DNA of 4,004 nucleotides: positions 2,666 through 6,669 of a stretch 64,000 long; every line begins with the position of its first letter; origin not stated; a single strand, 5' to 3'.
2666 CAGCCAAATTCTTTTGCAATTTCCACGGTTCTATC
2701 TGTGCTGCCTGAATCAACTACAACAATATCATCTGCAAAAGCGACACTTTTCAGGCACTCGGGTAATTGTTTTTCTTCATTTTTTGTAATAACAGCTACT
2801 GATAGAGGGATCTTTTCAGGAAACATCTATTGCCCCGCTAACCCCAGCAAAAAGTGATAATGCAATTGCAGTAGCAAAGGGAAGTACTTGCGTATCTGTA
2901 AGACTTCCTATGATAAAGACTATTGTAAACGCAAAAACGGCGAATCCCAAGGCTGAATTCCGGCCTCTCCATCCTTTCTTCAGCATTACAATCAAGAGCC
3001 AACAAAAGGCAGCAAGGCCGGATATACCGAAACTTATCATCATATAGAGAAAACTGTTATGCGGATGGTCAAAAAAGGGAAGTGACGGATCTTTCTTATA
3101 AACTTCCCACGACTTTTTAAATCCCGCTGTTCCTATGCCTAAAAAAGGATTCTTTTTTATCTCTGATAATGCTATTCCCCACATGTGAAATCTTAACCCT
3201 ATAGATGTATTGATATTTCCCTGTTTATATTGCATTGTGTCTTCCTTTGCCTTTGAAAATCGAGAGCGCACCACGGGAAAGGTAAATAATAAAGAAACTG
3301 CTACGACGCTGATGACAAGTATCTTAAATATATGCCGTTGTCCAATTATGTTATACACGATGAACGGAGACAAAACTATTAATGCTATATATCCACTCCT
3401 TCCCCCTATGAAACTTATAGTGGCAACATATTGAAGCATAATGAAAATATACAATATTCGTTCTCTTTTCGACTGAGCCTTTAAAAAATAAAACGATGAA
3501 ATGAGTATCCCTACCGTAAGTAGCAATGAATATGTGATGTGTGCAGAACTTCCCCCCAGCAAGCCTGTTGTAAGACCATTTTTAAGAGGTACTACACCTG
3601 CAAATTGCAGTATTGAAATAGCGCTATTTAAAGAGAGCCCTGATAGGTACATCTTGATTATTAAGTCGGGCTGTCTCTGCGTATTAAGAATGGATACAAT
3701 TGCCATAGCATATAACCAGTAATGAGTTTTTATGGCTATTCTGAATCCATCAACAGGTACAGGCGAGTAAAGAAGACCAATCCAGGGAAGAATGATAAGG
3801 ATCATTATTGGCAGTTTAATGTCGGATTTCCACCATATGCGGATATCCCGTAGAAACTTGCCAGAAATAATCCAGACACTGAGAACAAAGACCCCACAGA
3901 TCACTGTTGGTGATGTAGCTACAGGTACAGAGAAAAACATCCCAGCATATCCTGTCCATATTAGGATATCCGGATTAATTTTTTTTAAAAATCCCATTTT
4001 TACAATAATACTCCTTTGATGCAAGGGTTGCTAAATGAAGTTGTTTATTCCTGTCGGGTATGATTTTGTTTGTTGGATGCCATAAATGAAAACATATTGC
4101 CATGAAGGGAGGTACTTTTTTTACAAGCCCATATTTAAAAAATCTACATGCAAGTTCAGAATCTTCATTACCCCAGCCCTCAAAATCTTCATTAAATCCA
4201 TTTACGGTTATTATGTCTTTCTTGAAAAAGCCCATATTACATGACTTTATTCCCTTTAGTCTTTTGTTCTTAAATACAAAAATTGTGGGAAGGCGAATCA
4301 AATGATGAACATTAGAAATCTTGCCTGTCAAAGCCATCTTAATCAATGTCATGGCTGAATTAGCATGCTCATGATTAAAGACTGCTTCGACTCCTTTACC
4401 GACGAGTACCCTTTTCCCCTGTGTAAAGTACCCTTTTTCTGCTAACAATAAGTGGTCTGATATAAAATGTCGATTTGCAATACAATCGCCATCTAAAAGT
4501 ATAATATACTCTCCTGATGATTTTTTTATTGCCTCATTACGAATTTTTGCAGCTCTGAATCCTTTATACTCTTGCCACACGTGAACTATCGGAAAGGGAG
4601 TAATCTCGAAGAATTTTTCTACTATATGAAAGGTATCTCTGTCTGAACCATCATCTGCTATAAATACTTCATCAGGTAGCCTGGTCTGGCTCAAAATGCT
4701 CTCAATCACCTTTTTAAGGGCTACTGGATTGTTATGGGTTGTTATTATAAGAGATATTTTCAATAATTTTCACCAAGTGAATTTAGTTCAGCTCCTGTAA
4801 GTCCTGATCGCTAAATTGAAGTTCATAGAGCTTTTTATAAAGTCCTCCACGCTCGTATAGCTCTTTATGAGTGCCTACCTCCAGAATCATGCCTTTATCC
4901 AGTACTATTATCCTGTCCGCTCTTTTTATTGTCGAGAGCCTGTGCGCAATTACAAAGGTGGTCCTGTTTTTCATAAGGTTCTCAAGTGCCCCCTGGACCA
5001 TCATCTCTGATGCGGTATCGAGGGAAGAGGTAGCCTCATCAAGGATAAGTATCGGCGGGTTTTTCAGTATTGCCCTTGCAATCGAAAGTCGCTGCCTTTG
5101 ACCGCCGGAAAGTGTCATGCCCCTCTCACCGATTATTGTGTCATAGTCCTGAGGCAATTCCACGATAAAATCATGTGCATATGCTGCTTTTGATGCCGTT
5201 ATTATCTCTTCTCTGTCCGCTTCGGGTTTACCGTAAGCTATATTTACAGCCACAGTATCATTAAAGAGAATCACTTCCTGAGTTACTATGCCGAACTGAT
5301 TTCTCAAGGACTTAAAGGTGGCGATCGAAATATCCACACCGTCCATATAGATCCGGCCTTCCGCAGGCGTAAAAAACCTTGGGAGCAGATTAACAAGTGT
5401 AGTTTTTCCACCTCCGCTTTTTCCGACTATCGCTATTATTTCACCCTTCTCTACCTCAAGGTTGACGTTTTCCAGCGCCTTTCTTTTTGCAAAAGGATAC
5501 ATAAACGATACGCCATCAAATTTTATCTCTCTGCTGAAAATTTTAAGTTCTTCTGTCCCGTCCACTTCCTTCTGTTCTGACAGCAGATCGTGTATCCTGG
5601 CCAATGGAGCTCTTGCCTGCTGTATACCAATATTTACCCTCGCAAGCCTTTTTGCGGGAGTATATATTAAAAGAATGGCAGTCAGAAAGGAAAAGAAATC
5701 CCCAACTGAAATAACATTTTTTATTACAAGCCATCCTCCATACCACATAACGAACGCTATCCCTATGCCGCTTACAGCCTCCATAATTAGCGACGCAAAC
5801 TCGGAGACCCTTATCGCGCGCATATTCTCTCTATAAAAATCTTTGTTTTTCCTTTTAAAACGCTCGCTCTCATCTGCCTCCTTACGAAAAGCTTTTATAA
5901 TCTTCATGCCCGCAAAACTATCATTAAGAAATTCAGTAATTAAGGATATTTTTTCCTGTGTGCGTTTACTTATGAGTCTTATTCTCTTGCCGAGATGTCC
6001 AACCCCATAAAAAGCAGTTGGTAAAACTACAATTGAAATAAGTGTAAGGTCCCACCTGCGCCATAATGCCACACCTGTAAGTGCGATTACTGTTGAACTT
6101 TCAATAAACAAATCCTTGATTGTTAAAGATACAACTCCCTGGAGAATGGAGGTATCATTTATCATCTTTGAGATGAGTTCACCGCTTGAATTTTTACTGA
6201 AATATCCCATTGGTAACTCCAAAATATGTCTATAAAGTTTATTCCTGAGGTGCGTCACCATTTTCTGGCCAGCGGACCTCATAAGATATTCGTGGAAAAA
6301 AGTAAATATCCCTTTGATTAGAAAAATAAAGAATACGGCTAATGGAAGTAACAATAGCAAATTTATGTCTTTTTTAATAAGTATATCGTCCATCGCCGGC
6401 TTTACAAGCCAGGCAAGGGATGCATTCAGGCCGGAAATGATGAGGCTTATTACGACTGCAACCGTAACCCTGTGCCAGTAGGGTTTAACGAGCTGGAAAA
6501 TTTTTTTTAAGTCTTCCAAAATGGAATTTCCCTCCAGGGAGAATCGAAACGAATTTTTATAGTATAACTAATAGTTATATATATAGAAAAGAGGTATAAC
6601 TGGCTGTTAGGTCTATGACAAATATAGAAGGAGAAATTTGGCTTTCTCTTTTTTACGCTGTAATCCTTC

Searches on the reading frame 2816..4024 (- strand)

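Call 53: search_protein_families(library=pfam, proteins=[window:2816-4024:-], max_evalue=0.00001)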
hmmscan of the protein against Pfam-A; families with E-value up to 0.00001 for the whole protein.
window:2816-4024:- (402 aa): 1 family
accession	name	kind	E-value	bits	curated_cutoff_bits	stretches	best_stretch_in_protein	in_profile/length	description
PF04932.20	Wzy_C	-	2e-19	70.3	31.7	1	201-341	8-149/149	O-Antigen ligase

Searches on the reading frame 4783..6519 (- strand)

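Call 53: search_protein_families(library=pfam, proteins=[window:4783-6519:-], max_evalue=0.00001)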
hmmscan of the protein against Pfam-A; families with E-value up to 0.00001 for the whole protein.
window:4783-6519:- (578 aa): 3 families
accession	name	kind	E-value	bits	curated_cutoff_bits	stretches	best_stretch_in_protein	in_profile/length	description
PF00664.28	ABC_membrane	-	7.8e-55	186.9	28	1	20-287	3-272/274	ABC transporter transmembrane region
PF00005.33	ABC_tran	-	3.4e-33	115.6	25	1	349-498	1-137/137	ABC transporter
PF02463.25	SMC_N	-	9.4e-08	32.2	40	1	387-539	108-210/220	RecF/RecN/SMC N terminal domain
